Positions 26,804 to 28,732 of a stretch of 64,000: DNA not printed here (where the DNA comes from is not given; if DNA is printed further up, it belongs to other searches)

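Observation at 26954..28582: Second, methanogen-type seryl-tRNA synthetase in addition to a canonical SerRS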

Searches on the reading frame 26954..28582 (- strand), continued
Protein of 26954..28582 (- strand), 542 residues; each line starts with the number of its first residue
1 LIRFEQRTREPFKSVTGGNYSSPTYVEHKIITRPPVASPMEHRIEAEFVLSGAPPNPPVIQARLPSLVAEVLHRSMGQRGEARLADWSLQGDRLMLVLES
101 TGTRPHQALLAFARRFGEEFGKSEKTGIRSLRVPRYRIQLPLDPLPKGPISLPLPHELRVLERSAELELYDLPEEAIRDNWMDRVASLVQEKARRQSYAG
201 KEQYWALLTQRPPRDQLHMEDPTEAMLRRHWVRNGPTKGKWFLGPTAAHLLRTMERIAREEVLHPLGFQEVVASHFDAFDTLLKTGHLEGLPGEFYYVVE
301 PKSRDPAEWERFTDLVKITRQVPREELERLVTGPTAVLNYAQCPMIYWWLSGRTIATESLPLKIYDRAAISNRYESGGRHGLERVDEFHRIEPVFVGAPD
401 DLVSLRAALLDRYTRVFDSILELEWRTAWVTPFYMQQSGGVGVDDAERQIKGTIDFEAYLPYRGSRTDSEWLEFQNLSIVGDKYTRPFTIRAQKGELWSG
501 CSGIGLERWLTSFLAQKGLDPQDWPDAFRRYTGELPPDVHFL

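Call 34: predict_structure(alignment_id=A1)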
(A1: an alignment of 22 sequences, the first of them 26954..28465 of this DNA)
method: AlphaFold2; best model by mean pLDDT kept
length: 503 residues; sequences in the alignment: 22
mean_pLDDT: 64.0   pTM: 0.46
mean pLDDT of the five models: 64.0, 57.0, 55.7, 54.9, 52.6
residues with pLDDT >= 90: 95; 70-90: 132; 50-70: 85; < 50: 191
segments of 3 or more residues with pLDDT < 50: 161-205, 234-262, 264-266, 292-305, 312-318, 331-348, 388-419, 423-429, 435-463, 499-503
pLDDT, mean of each block of 10 residues (from residue 1): 93 91 93 84 92 95 86 92 89 95 85 91 90 90 89 75 37 30 40 33 50 80 85 50 41 36 51 72 69 41 49 48 62 35 38 64 68 79 63 34 43 46 49 44 29 30 58 66 85 71 32
secondary structure, 60 per line:
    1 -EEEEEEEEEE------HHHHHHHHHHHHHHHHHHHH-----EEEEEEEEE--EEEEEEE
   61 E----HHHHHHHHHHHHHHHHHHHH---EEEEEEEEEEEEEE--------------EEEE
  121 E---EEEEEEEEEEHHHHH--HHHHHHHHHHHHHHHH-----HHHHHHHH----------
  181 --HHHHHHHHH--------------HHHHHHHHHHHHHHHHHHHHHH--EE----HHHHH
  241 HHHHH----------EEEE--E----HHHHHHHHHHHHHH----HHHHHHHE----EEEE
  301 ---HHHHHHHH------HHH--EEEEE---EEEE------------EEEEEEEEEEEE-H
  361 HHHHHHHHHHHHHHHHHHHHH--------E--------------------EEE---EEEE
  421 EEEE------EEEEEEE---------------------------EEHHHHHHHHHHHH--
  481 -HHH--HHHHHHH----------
elements in order: E2-11 H18-37 E43-51 E54-61 H66-85 E89-102 E117-121 E125-134 H135-139 H142-157 H163-170 H183-191 H206-227 H236-245 E256-259 H267-280 H285-291 E297-300 H304-311 E323-327 E331-334 E347-358 H360-381 E411-413 E417-424 E431-437 H467-478 H487-493
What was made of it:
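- Tried and rejected: The first structure model, built from a shallow alignment, had pLDDT 64 and was unusable for the catalytic domain (call 34).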

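Call 36: list_cluster_members(proteins=[P0299, P0300, P0302, P0303, P0305, P0306, P0307, P0308, P0310, P0314])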
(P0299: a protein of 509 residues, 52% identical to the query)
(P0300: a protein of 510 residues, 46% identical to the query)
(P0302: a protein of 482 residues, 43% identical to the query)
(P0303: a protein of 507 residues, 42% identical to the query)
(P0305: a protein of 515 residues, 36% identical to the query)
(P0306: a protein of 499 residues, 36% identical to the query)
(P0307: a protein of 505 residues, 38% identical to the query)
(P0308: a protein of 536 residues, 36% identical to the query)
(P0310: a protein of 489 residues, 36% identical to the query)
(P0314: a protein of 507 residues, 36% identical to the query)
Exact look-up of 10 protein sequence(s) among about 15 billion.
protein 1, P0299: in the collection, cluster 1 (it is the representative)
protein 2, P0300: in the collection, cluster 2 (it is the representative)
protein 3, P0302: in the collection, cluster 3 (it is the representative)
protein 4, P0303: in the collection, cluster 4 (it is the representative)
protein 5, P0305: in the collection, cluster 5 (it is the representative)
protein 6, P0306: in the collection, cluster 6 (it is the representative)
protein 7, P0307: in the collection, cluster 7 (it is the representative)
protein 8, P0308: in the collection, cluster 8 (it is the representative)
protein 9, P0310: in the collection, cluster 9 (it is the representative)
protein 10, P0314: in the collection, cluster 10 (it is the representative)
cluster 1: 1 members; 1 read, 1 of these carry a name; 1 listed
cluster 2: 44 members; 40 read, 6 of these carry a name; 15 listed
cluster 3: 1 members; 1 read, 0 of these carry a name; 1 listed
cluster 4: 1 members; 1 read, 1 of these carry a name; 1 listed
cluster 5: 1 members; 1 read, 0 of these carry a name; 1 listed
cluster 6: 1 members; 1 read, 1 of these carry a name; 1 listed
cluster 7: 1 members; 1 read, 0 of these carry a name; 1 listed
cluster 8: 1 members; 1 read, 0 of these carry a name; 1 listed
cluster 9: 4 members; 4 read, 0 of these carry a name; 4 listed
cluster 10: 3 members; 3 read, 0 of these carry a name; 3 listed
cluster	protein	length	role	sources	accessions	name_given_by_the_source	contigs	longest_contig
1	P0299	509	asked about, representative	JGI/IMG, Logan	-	seryl-tRNA synthetase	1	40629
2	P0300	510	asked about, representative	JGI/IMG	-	seryl-tRNA synthetase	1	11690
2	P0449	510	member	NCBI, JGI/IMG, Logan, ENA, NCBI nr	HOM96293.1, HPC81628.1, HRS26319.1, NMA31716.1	MAG: serine--tRNA ligase [Candidatus Methanofastidiosa archaeon] | seryl-tRNA synthetase | serine--tRNA ligase [Candidatus Methanofastidiosa archaeon]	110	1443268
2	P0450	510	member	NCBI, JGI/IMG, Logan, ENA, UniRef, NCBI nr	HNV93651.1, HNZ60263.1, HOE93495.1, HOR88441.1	MAG: Type-2 serine--tRNA ligase [Candidatus Methanofastidiosum methylothiophilum] | seryl-tRNA synthetase | Type-2 serine--tRNA ligase n=1 Tax=Candidatus Methanofastidiosum methylothiophilum ...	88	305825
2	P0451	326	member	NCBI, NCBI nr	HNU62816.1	MAG TPA: serine--tRNA ligase, partial [Methanofastidiosum sp.] | serine--tRNA ligase [Methanofastidiosum sp.]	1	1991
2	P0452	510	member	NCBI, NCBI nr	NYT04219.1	MAG: serine--tRNA ligase [Candidatus Methanofastidiosa archaeon] | serine--tRNA ligase [Candidatus Methanofastidiosa archaeon]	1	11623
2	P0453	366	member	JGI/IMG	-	seryl-tRNA synthetase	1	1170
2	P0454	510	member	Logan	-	-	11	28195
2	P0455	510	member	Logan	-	-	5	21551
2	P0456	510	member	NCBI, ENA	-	-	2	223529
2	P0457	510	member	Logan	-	-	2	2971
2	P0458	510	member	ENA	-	-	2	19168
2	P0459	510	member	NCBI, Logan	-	-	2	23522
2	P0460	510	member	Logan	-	-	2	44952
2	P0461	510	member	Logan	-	-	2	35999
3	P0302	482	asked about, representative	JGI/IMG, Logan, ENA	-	-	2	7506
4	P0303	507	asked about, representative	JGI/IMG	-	seryl-tRNA synthetase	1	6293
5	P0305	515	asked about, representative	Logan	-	-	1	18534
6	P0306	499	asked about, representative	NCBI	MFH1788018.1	MAG: aminoacyl--tRNA ligase-related protein [Candidatus Altiarchaeota archaeon]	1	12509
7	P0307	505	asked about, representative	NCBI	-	-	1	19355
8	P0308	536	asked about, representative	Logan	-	-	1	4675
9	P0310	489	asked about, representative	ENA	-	-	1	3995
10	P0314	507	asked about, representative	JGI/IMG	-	-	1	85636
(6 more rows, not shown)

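Call 39: find_encoding_contigs(protein=P0001, flank=10000, max_places=4)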
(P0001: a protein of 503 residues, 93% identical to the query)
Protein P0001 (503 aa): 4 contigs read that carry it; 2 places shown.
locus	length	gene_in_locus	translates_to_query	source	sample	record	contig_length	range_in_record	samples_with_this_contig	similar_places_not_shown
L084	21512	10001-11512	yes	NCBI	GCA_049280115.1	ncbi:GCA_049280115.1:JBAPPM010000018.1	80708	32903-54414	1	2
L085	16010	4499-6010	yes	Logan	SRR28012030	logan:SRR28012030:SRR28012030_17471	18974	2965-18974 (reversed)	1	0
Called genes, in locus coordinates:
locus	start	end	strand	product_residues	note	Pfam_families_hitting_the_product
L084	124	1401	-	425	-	PF00919:UPF0004, PF04055:Radical_SAM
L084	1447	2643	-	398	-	PF01941:AdoMet_Synthase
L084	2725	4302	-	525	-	PF04055:Radical_SAM, PF16199:Radical_SAM_C, PF00583:Acetyltransf_1 (weak), PF13508:Acetyltransf_7 (weak), PF13673:Acetyltransf_10 (weak)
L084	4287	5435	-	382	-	PF01070:FMN_dh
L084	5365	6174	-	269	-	PF00696:AA_kinase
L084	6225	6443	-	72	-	-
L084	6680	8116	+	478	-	PF05621:TniB (weak), PF13191:AAA_16, PF00004:AAA, PF13401:AAA_22, PF22606:Cdc6-ORC-like_ATPase_lid (weak), PF22703:Cdc6_lid, PF09079:WHD_Cdc6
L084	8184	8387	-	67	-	-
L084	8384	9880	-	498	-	PF00171:Aldedh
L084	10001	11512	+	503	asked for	PF18490:tRNA_bind_4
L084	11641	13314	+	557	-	PF00270:DEAD, PF04851:ResIII, PF21210:RNA_helicase_helical (weak), PF00271:Helicase_C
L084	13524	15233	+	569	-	PF03814:KdpA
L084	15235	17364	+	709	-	PF00122:E1-E2_ATPase, PF00702:Hydrolase, PF12710:HAD (faint)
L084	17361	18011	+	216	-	PF02669:KdpC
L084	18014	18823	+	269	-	PF00582:Usp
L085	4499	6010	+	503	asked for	PF18490:tRNA_bind_4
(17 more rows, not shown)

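Call 41: find_related_loci(query=A1, collection=metagenome_contigs, flank=10000)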
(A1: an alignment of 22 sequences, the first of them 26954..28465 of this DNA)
Query A1 (503 aa) in metagenome_contigs; peptide patterns used: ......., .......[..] (x = any residue, [..] = any of these).
600 stretches matched a pattern (row limit reached: there are more); 498 encode a relative of the query (tblastn E <= 1e-3); the best 80 are kept; 80 distinct loci.
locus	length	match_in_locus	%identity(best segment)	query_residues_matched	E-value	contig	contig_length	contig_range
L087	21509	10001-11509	71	1-503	0e+0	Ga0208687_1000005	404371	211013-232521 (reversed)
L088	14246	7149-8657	70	1-503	0e+0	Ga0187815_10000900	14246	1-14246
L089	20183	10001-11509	70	1-503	0e+0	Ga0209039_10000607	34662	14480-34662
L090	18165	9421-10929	71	1-503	0e+0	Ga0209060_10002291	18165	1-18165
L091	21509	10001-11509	71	1-503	0e+0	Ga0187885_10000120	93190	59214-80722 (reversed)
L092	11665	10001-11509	69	1-503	0e+0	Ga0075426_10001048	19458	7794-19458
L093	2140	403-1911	69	1-503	0e+0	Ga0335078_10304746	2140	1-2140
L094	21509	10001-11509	70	1-503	0e+0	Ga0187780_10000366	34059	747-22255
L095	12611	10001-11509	70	1-503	0e+0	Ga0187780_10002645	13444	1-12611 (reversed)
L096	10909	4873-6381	70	1-503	0e+0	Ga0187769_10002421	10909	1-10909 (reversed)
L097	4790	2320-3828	69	1-503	0e+0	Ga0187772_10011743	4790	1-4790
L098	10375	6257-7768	69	1-503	0e+0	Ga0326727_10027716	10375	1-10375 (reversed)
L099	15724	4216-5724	70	1-503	0e+0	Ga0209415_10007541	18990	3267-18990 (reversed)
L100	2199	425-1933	71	1-503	0e+0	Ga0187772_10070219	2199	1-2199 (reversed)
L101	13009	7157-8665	70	1-503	0e+0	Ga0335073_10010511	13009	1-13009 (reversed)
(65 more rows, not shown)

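Call 43: find_encoding_contigs(protein=P0082, flank=2000, max_places=3)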
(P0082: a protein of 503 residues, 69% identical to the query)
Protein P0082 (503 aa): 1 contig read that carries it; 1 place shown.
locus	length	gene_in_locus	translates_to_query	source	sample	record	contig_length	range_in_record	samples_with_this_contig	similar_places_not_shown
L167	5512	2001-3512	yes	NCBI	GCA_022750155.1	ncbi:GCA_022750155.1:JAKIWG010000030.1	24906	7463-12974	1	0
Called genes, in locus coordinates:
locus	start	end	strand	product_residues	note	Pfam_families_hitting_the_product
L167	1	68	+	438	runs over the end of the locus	PF00158:Sigma54_activat (faint), PF01637:ATPase_2 (weak), PF13191:AAA_16, PF00004:AAA, PF13401:AAA_22, PF22606:Cdc6-ORC-like_ATPase_lid, PF22703:Cdc6_lid, PF09079:WHD_Cdc6, +1 more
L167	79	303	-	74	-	-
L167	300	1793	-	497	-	PF00171:Aldedh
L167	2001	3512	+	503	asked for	PF18490:tRNA_bind_4, PF00587:tRNA-synt_2b (weak)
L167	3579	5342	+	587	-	PF00270:DEAD, PF04851:ResIII, PF21210:RNA_helicase_helical (weak), PF00271:Helicase_C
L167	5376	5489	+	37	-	PF09604:Potass_KdpF (weak)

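Call 56: fold_search(model_id=the predicted structure, library=pdb)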
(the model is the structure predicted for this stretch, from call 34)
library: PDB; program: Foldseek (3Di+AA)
matches with E <= 10: 1160; with E <= 0.001: 66
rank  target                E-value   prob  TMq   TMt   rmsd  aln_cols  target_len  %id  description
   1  2cja_B                1.3e-33  1.00  0.43  0.44  14.3       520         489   34  Crystal structure of Methanosarcina barkeri seryl-tRNA synthetase complexed with ATP (released 2006-06-26)
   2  2cjb_B                3.8e-32  1.00  0.42  0.42  15.2       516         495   36  Crystal structure of Methanosarcina barkeri seryl-tRNA synthetase complexed with serine (released 2006-06-26)
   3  2cim_A                4.0e-32  1.00  0.46  0.47  13.5       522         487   36  Crystal structure of Methanosarcina barkeri seryl-tRNA synthetase (released 2006-06-26)
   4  2cja_A                7.6e-31  1.00  0.42  0.44  13.9       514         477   35  Crystal structure of Methanosarcina barkeri seryl-tRNA synthetase complexed with ATP (released 2006-06-26)
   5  2cj9_B                8.9e-31  1.00  0.42  0.42  15.1       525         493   34  Crystal structure of Methanosarcina barkeri seryl-tRNA synthetase complexed with an analog of seryladenylate (released 2006-06-26)
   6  2cim_B                6.4e-30  1.00  0.41  0.43  14.7       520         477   32  Crystal structure of Methanosarcina barkeri seryl-tRNA synthetase (released 2006-06-26)
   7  2cj9_A                5.3e-28  1.00  0.42  0.44  14.4       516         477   34  Crystal structure of Methanosarcina barkeri seryl-tRNA synthetase complexed with an analog of seryladenylate (released 2006-06-26)
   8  2cjb_A                6.6e-28  1.00  0.41  0.44  14.5       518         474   35  Crystal structure of Methanosarcina barkeri seryl-tRNA synthetase complexed with serine (released 2006-06-26)
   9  3w3s_A                5.8e-26  1.00  0.42  0.41  13.2       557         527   26  Crystal structure of A. aeolicus tRNASec in complex with M. kandleri SerRS (released 2013-02-13)
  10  5znk                  1.3e-05  1.00  0.25  0.23   8.7       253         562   14  Crystal structure of a bacterial ProRS with ligands (released 2019-05-29)
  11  2j3l_B                1.3e-05  1.00  0.27  0.24  11.5       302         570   18  Prolyl-tRNA synthetase from Enterococcus faecalis complexed with a prolyl-adenylate analogue ('5'-O-(N-(L-PROLYL)-SULF (released 2006-10-11)
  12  5znj                  1.8e-05  1.00  0.25  0.22   8.7       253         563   14  Crystal structure of a bacterial ProRS with ligands (released 2019-05-29)
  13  6r1o                  2.0e-05  1.00  0.34  0.39  18.2       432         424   14  Crystal structure of E. coli seryl-tRNA synthetase complexed to a seryl sulfamoyl adenosine derivative (released 2020-01-22)
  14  2j3m_B                2.7e-05  1.00  0.27  0.25   7.4       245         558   17  PROLYL-TRNA SYNTHETASE FROM ENTEROCOCCUS FAECALIS COMPLEXED WITH ATP, manganese and prolinol (released 2006-10-11)
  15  7ap1                  3.8e-05  1.00  0.33  0.38  18.3       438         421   14  Klebsiella pneumoniae Seryl-tRNA synthetase in Complex with Compound SerS7HMDDA (released 2020-11-11)
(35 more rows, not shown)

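Call 83: predict_structure(alignment_id=A2)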
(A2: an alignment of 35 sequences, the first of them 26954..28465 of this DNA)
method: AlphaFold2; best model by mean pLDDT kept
length: 503 residues; sequences in the alignment: 35
mean_pLDDT: 90.3   pTM: 0.80
mean pLDDT of the five models: 90.3, 89.3, 88.6, 82.5, 81.4
residues with pLDDT >= 90: 341; 70-90: 140; 50-70: 22; < 50: 0
segments of 3 or more residues with pLDDT < 50: none
pLDDT, mean of each block of 10 residues (from residue 1): 95 89 91 83 91 95 86 91 89 95 89 92 92 93 91 82 79 89 94 89 94 97 97 89 87 89 96 97 95 93 87 94 90 82 90 95 96 97 95 67 61 92 91 93 91 92 94 96 95 92 79
secondary structure, 60 per line:
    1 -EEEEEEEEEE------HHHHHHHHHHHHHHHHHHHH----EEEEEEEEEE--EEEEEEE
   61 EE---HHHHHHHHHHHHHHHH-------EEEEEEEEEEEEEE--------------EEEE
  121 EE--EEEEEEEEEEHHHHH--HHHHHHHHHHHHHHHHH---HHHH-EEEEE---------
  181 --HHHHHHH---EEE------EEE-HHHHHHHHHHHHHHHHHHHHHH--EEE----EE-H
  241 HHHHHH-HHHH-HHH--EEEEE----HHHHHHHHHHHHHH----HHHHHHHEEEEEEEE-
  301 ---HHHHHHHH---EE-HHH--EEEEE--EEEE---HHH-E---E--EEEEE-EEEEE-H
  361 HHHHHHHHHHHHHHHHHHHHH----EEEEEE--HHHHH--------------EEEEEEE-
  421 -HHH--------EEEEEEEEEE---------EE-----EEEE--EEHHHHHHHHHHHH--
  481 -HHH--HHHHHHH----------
elements in order: E2-11 H18-37 E42-51 E54-62 H66-81 E89-102 E117-122 E125-134 H135-139 H142-158 H162-165 E167-171 H183-189 E193-195 E202-204 H206-227 E230-232 H240-246 H248-251 E258-262 H267-280 H285-291 E292-299 H304-311 E323-327 E330-333 E348-352 E354-358 H360-381 E386-391 H394-398 E413-419 E433-442 E459-462 H467-478 H487-493
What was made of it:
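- On Type-2 (methanogen-type) seryl-tRNA synthetase: The N-terminal 160 residues have pLDDT about 90 (calls 34, 83).
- Tried and rejected: It was replaced by a model from a diverse alignment with pLDDT 90 (call 83).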
